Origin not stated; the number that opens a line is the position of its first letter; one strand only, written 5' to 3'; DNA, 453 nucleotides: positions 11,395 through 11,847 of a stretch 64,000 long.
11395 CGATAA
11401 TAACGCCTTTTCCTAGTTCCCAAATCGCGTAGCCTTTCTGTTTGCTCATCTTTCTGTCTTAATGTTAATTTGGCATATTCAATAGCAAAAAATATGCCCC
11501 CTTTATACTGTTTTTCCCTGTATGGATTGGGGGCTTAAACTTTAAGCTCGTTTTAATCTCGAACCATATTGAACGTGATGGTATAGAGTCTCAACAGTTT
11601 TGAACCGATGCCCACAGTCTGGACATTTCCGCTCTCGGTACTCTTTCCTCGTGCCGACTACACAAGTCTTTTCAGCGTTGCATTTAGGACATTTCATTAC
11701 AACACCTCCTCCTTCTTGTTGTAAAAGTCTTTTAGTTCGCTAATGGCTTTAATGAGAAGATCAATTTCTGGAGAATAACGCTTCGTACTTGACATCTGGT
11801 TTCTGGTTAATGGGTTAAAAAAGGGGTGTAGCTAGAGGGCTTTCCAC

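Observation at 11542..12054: Cluster of unannotated sub-60-aa ORFs with overlapping stop/start codons, including a C4 zinc-ribbon protein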

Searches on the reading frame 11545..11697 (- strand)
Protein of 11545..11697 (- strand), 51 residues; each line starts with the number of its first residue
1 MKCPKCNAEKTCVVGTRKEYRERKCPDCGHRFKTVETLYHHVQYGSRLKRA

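Call 7: search_protein_families(library=pfam, max_evalue=0.1, proteins=[window:11545-11697:-])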
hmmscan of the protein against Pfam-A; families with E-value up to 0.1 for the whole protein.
seq(51 aa): 25 families
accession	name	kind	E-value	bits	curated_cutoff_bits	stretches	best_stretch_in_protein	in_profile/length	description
PF22811.2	Zn_ribbon_NrdR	-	1.5e-08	34.9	27.2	1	1-36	1-42/42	Transcriptional repressor NrdR-like, N-terminal domain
PF23165.1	zf-C2H2_FBX41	-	0.00055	19.8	24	1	24-45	4-27/30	F-box only protein 41 C2H2 zinc finger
PF13453.11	Zn_ribbon_TFIIB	-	0.00075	19.3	22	0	24-37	1-14/41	Transcription factor zinc-finger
PF08271.17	Zn_Ribbon_TF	-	0.0011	19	29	0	24-36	2-13/43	TFIIB zinc-binding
PF00096.32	zf-C2H2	-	0.0013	19.5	25.2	1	24-43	2-21/23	Zinc finger, C2H2 type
PF10571.15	UPF0547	-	0.0014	19.1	29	1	23-33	15-25/26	Uncharacterised protein family UPF0547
PF08274.17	Zn_Ribbon_YjdM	-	0.0019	18.6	30.8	0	2-11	4-13/30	PhnA Zinc-Ribbon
PF13894.12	zf-C2H2_4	-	0.0026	18.8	27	1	24-43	2-21/24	C2H2-type zinc finger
PF01096.23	Zn_ribbon_TFIIS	-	0.0035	17.6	21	0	24-33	30-39/39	Transcription factor S-II (TFIIS)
PF09297.16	Zn_ribbon_NUD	-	0.0036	17.4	24.8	1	20-32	19-31/32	NADH pyrophosphatase zinc ribbon domain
PF13005.12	zf-IS66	-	0.0072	17.2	27.3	0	22-35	1-14/46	zinc-finger binding domain of transposase IS66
PF05129.18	Zn_ribbon_Elf1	-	0.01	16.4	29.8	1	2-34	24-58/79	Transcription elongation factor Elf1 like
PF14354.12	Lar_restr_allev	-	0.012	16.3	28.6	1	2-34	5-34/58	Restriction alleviation protein Lar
PF21349.2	RUBY_RBDX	-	0.017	15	26.5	0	24-30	18-24/30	Rubrerythrin, rubredoxin-like domain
PF09463.15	Opy2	-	0.018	15.8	22.1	0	2-14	10-22/35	Opy2 protein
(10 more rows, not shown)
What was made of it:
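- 11542..11697 (-): Zn51: a 51-aa stand-alone NrdR-type C4 zinc ribbon (Cys3, Cys6, Cys25, Cys28) without an ATP-cone. PF22811 at 34.9 bits against a cut-off of 27.2 (call 7).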

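Call 19: find_homologous_proteins(query=window:11545-11697:-, max_evalue=0.01)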
Query seq(51 aa) (51 aa): 1 proteins with E <= 0.01 among 1 candidates.
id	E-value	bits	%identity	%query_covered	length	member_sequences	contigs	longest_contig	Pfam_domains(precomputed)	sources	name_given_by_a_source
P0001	2.7e-28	113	98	100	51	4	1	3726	PF22811.3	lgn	-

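Call 21: find_encoding_contigs(protein=P0001, flank=5000)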
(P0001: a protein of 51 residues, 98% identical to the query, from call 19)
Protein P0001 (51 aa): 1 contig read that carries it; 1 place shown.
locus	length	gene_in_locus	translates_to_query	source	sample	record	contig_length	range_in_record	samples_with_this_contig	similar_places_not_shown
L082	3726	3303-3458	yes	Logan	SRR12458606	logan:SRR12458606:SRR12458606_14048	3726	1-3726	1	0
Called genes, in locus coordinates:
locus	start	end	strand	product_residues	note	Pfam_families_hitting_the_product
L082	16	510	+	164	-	-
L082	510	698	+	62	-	-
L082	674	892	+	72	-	-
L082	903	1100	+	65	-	-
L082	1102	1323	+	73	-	-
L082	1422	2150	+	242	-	-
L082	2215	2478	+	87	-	-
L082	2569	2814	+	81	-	-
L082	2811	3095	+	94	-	-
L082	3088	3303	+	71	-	-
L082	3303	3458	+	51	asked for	PF22811:Zn_ribbon_NrdR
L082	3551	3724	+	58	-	?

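Call 24: search_protein_families(library=phrogs, max_evalue=0.01, proteins=[window:11545-11697:-])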
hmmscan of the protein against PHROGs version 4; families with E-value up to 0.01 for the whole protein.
seq(51 aa): 5 families
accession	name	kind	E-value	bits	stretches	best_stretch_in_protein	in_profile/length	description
phrog_10675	-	unknown function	4.6e-06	27.8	1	1-37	6-46/98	-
phrog_35242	-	unknown function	0.00027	21.8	1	7-43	22-57/71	-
phrog_36879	-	unknown function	0.0004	21.8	1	1-50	1-56/119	-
phrog_1474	-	unknown function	0.0038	18.3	1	2-35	61-94/99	unknown function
phrog_6586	-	unknown function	0.0063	17.4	1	1-35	4-30/129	-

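Call 32: search_solved_structures(query=window:11545-11697:-, max_evalue=1, show_alignments=3)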
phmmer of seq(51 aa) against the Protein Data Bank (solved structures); distinct sequences matched with E-value up to 1: 31.
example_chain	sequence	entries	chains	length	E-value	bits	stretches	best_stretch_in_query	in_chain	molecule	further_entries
2i13_A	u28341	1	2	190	1.1e-06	31.4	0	21-42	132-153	Aart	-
1mey_C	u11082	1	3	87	5e-05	26.2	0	21-42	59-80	CONSENSUS ZINC FINGER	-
7p37_A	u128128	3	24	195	0.0037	20.4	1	2-38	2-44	Transcriptional repressor NrdR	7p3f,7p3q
8jq0_A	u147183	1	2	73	0.0073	19.4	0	17-48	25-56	HKR3 protein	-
7mc1_A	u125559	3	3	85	0.0093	19.1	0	23-43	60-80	Isoform 2 of Zinc finger and BTB domain-containing protein 17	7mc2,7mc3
5yj3_C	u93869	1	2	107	0.012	18.8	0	15-43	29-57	Telomere zinc finger-associated protein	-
2m0d_A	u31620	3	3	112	0.044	17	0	16-43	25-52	Zinc finger and BTB domain-containing protein 17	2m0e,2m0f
2mdg_A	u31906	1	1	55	0.062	16.6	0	21-41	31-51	Zinc finger protein 423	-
2dmi_A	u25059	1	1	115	0.085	16.1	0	19-42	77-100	Teashirt homolog 3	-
2yt9_A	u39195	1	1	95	0.1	15.9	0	23-43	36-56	zinc finger-containing protein 1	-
9dei_F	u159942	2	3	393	0.1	15.9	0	11-43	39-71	RNA-editing complex protein MP42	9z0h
4gzn_C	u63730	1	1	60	0.11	15.8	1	19-43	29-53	Zinc finger protein 57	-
4m9v_C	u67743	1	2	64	0.12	15.7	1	19-43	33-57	Zinc finger protein 57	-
8cuc_E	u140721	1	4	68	0.13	15.6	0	15-42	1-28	Sal-like protein 4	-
2epq_A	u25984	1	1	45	0.17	15.2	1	22-43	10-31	POZ-, AT hook-, and zinc finger-containing protein 1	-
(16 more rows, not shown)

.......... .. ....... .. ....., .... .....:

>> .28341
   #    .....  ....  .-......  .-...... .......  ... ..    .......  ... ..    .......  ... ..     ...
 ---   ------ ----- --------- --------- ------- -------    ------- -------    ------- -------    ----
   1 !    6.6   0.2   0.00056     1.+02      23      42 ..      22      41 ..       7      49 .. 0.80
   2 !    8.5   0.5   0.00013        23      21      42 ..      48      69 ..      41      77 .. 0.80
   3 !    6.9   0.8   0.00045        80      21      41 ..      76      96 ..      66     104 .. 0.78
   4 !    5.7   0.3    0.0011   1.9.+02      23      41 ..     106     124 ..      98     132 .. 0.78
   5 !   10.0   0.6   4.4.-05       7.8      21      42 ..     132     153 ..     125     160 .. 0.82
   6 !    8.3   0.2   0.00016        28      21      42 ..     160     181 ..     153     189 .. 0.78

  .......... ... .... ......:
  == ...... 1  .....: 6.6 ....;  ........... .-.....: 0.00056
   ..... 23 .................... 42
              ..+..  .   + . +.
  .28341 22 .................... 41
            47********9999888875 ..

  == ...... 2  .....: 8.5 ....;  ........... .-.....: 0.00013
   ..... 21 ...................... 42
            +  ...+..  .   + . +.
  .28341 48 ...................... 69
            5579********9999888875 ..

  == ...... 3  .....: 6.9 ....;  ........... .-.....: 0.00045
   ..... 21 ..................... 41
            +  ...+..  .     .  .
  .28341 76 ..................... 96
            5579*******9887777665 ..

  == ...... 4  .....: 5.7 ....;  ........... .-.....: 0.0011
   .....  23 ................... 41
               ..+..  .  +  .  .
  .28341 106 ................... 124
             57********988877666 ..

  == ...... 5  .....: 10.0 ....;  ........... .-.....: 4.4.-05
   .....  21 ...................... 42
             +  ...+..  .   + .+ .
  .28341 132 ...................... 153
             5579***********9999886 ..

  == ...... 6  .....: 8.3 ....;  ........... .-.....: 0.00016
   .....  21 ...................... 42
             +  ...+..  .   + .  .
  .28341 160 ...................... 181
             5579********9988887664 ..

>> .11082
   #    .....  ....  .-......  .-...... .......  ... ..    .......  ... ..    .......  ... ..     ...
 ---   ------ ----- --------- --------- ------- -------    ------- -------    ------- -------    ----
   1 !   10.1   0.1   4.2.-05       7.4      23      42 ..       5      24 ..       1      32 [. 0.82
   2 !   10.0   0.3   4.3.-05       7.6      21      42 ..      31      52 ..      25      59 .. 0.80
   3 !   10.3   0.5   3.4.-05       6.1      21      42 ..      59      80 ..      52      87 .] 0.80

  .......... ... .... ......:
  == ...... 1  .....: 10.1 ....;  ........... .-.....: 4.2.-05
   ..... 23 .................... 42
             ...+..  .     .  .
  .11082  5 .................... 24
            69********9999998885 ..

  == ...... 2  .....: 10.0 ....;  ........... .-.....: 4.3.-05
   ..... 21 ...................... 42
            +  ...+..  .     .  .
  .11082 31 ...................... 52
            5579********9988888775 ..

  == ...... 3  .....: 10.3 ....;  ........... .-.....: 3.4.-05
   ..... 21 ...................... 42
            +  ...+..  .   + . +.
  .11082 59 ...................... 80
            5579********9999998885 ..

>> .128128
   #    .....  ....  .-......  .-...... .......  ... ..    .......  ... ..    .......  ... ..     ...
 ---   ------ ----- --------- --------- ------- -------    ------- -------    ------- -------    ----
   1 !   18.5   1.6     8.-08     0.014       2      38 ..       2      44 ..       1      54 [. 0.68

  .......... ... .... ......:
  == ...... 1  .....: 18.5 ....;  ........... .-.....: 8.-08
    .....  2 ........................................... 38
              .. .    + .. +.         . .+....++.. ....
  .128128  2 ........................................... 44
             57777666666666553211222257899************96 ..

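Call 34: search_protein_representatives(protein=window:11545-11697:-)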
Query: 51 residues. Proteins with E-value up to 0.001 (for the whole library): 78; up to 1e-10: 3; up to 1e-30: 0. The best 78 are listed.
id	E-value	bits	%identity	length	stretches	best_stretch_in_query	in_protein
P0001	8.7e-29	112.7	98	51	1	1-51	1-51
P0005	3.4e-11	57.9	47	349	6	15-43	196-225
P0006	7.8e-11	56.8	41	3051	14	17-42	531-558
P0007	3.1e-08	48.7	35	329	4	13-43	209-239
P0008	3.8e-08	48.4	40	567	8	16-33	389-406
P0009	2.2e-06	42.9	48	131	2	1-43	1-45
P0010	7.9e-06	41.2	60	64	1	1-43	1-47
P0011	8.2e-06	41.2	38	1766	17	22-48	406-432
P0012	9.5e-06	40.9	35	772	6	23-43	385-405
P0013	9.6e-06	40.9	44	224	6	20-42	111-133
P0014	1.1e-05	40.8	36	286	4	11-44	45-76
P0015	1.5e-05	40.4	40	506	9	14-42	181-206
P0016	2.0e-05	39.9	52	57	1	1-42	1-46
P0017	2.4e-05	39.7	50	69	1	2-37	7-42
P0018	2.6e-05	39.6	39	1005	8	24-45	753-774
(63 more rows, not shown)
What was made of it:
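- Zn51 belongs to an old, diverse stand-alone family with about 40 clusters at 50% identity (call 34).
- Tried and rejected: The His spacing is wrong (calls 32, 34).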

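Call 37: search_protein_families(library=pfam, alignment_id=A1, max_evalue=0.001)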
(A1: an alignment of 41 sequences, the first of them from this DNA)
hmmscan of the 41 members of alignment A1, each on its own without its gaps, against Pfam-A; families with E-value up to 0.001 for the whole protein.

A. member 1, seq(51 aa): 3 families
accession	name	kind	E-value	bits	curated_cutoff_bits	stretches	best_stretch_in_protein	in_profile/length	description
PF22811.2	Zn_ribbon_NrdR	-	1.5e-08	34.9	27.2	1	1-36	1-42/42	Transcriptional repressor NrdR-like, N-terminal domain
PF23165.1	zf-C2H2_FBX41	-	0.00055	19.8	24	0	24-45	4-27/30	F-box only protein 41 C2H2 zinc finger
PF13453.11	Zn_ribbon_TFIIB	-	0.00075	19.3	22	0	24-37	1-14/41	Transcription factor zinc-finger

B. families by the number of members that match (of 41 scanned): 21 families
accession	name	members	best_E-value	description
PF22811.2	Zn_ribbon_NrdR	41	1.3e-15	Transcriptional repressor NrdR-like, N-terminal domain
PF08271.17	Zn_Ribbon_TF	5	9.1e-05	TFIIB zinc-binding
PF13248.11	Zn_ribbon_3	4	4.3e-05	zinc-ribbon domain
PF13453.11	Zn_ribbon_TFIIB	4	0.00011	Transcription factor zinc-finger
PF09723.15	Zn_ribbon_8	4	0.00031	Zinc ribbon domain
PF01096.23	Zn_ribbon_TFIIS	3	2.1e-05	Transcription factor S-II (TFIIS)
PF04606.18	Ogr_Delta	3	5.3e-05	Ogr/Delta-like zinc finger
PF12760.12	Zn_ribbon_IS1595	2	5.5e-05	Transposase zinc-ribbon domain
PF14354.12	Lar_restr_allev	2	0.00079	Restriction alleviation protein Lar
PF23451.1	Zn_ribbon_PaaD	1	4.2e-06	PaaD zinc beta ribbon domain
PF14690.11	Zn_ribbon_ISL3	1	2.9e-05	zinc-finger of transposase IS204/IS1001/IS1096/IS1165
PF25208.1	DUF7838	1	6.3e-05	Domain of unknown function (DUF7838)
PF09297.16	Zn_ribbon_NUD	1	0.00029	NADH pyrophosphatase zinc ribbon domain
PF10571.15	UPF0547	1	0.00033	Uncharacterised protein family UPF0547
PF24460.1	DUF7575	1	0.00042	Domain of unknown function (DUF7575)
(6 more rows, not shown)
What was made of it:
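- Closest known: Stand-alone PF22811. Same: All 41 aligned members, Zn51 included, hit PF22811 (call 37).
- Three members of the stand-alone family also score on PF04606 Ogr_Delta and two on Lar_restr_allev (call 37).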

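Call 38: search_solved_structures(query=A1, max_evalue=0.01, show_alignments=2)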
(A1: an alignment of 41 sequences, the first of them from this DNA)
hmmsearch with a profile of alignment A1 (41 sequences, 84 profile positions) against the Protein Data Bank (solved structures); distinct sequences matched with E-value up to 0.01: 10.
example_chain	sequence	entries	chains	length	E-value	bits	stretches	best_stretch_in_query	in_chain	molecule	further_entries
9gex_A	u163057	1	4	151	1.4e-11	47.7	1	2-51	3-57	Transcriptional repressor NrdR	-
9fvr_A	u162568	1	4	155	1.5e-11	47.6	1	2-51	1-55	Transcriptional repressor NrdR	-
9fxk_A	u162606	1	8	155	2e-11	47.3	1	2-51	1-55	Transcriptional repressor NrdR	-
9fzf_A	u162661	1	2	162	2.1e-11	47.2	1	2-50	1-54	Transcriptional repressor NrdR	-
7p37_A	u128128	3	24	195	6.5e-11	45.6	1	2-47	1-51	Transcriptional repressor NrdR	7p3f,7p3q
2nb9_A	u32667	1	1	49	0.0017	21.8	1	2-35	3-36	Uncharacterized protein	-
2i13_A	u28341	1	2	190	0.0047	20.4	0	3-35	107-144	Aart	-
1mey_C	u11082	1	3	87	0.0052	20.3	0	3-47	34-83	CONSENSUS ZINC FINGER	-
5yj3_C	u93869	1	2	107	0.0052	20.3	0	15-44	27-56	Telomere zinc finger-associated protein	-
8jq0_A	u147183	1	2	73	0.0063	20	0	13-43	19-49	HKR3 protein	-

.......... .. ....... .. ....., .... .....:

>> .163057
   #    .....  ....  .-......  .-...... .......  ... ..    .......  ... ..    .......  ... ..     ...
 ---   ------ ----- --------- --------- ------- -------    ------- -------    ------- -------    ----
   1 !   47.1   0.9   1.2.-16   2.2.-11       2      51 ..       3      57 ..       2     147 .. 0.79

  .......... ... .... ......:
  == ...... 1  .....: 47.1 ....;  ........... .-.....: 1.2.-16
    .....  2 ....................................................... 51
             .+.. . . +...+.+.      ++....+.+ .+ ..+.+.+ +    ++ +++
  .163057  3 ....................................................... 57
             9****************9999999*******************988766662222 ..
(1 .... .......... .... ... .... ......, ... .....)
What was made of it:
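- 11542..11697 (-): Profile search hits NrdR structures at E about 1e-11 (call 38).
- NrdR PDB entries score E about 1e-11 with the family profile (call 38).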

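Call 50: predict_structure(alignment_id=A1)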
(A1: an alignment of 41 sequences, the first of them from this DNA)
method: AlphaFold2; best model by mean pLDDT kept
length: 51 residues; sequences in the alignment: 41
mean_pLDDT: 83.5   pTM: 0.55
mean pLDDT of the five models: 83.5, 83.2, 82.7, 82.6, 81.1
residues with pLDDT >= 90: 31; 70-90: 7; 50-70: 13; < 50: 0
segments of 3 or more residues with pLDDT < 50: none
pLDDT, mean of each block of 10 residues (from residue 1): 93 92 95 82 58 55
secondary structure, 60 per line:
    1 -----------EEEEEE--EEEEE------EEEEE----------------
elements in order: E12-17 E20-24 E31-35

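Call 56: fold_search(model_id=the predicted structure, library=pdb)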
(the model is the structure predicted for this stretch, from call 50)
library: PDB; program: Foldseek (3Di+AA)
matches with E <= 10: 276; with E <= 0.001: 0
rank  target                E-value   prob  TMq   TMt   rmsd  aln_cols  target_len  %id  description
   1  9fxk_A                1.4e-02  1.00  0.67  0.23   1.9        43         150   40  Transcription repressor NrdR from E. coli, AMPPNP/ATP-bound state (released 2025-03-19)
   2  9fxk_F                1.8e-02  1.00  0.69  0.24   0.9        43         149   37  Transcription repressor NrdR from E. coli, AMPPNP/ATP-bound state (released 2025-03-19)
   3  9fxk_G                4.7e-02  1.00  0.70  0.25   1.2        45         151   36  Transcription repressor NrdR from E. coli, AMPPNP/ATP-bound state (released 2025-03-19)
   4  9gex_D                5.0e-02  1.00  0.64  0.24   2.5        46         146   37  Escherichia coli NrdR with unocuppied outer nucleotide-binding site (released 2026-02-18)
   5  9a6n_B                5.3e-02  1.00  0.70  0.24   1.0        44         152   36  Integrative model of SOJ-NRDR by crosslinking MS and deep learning (released 2024-09-18)
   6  9gex_B                7.0e-02  1.00  0.68  0.27   1.0        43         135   37  Escherichia coli NrdR with unocuppied outer nucleotide-binding site (released 2026-02-18)
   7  9gex_C                7.0e-02  1.00  0.64  0.24   2.5        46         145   37  Escherichia coli NrdR with unocuppied outer nucleotide-binding site (released 2026-02-18)
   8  9gex_A                7.5e-02  1.00  0.69  0.24   1.0        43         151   37  Escherichia coli NrdR with unocuppied outer nucleotide-binding site (released 2026-02-18)
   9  6fyx_m                1.9e-01  0.91  0.48  0.20   3.6        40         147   30  Structure of a partial yeast 48S preinitiation complex with eIF5 N-terminal domain (model C1) (released 2018-12-05)
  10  9fvr_A                2.5e-01  0.99  0.66  0.24   2.2        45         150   38  Transcription repressor NrdR from E. coli, ATP/dATP-bound state, SeMet protein (released 2025-03-19)
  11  5jb3_8                3.8e-01  0.96  0.57  0.25   1.6        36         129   19  Cryo-EM structure of a full archaeal ribosomal translation initiation complex in the P-REMOTE conformation (released 2016-11-30)
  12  8xrm_Q                6.4e-01  0.54  0.44  0.39   5.8        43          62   30  RNA polymerase II elongation complex with DSIF, SPT6, and ELOF1 transcribing genomic DNA extracted from human nuclei (released 2025-05-07)
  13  8iue_V                6.4e-01  0.44  0.42  0.09   6.2        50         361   20  RNA polymerase III pre-initiation complex melting complex 1 (released 2023-05-24)
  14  8ram_M                6.9e-01  0.44  0.45  0.38   6.2        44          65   25  Structure of Sen1 bound RNA Polymerase II pre-termination complex (released 2024-10-30)
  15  1wii_MODEL_1_A        7.4e-01  0.60  0.47  0.33   3.0        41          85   34  Solution structure of RSGI RUH-025, a DUF701 domain from mouse cDNA (released 2004-11-28)
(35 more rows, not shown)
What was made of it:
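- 11542..11697 (-): AF2 pLDDT above 90 for residues 1-30, and the top eight Foldseek hits are all NrdR, four of them at rmsd 0.9-1.2 Å (calls 50, 56).
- On PF22811 Zn_ribbon_NrdR domain family: The top eight Foldseek PDB hits are all NrdR, four of them at rmsd 0.9-1.2 Å over 43-45 columns (calls 50, 56).
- The top eight Foldseek hits are all NrdR (call 56). Zn51 shares fold and sequence with the NrdR ribbon (calls 38, 56). All top structural matches are NrdR (call 56). Zn51 has a Pfam hit above the cut-off and a confident fold (calls 7, 50, 56).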

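Call 58: search_dna_similar(query=window:11545-11697:-, collection=phages, mode=protein, max_evalue=0.01, max_rows=30)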
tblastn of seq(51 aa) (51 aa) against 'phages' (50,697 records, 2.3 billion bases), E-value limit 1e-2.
Records with a match: 2; places in all: 2; records where one place covers at least 80% of the query: 0.
Best place of each record, by identity: <60% 2.
By first word of the organism name: Staphylococcus 1; Synechococcus 1.
By host as written in the record: Staphylococcus aureus 1; Synechococcus sp. 1.
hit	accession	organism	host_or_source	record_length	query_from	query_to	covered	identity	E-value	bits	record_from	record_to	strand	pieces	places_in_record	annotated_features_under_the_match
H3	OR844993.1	Staphylococcus phage SA 1306 Kay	Staphylococcus aureus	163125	1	36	71%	45.2%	1e-2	37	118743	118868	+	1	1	record has no annotation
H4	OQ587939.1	Synechococcus phage S-CRES1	Synechococcus sp.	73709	1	36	71%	42.5%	9e-3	37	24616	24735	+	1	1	hypothetical protein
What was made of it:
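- Tried and rejected: tblastn against isolated phages: two marginal hits only (call 58).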

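Call 61: find_encoding_contigs(protein=window:11545-11697:-, flank=2500, max_places=10)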
Protein seq(51 aa) (51 aa): 22 contigs read that carry it; 3 places shown.
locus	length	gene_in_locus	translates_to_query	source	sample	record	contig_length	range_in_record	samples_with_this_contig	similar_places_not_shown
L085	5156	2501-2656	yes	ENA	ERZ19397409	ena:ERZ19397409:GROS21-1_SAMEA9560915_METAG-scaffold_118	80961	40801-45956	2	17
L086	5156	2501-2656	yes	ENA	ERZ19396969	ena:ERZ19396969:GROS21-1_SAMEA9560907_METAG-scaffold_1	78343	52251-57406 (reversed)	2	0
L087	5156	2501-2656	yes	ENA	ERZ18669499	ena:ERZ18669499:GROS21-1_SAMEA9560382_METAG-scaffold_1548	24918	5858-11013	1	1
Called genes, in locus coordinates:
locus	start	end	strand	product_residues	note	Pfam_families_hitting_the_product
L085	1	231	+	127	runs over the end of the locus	PF13560:HTH_31 (weak)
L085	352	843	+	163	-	-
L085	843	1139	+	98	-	-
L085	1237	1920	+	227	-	-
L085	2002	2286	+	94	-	-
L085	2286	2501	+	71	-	-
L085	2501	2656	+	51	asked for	PF22811:Zn_ribbon_NrdR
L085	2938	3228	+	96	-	-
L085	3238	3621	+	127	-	-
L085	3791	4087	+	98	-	-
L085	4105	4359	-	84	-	-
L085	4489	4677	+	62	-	PF01381:HTH_3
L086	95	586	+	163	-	-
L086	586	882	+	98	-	-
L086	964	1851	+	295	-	PF19247:DUF5895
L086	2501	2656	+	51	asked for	PF22811:Zn_ribbon_NrdR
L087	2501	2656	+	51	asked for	PF22811:Zn_ribbon_NrdR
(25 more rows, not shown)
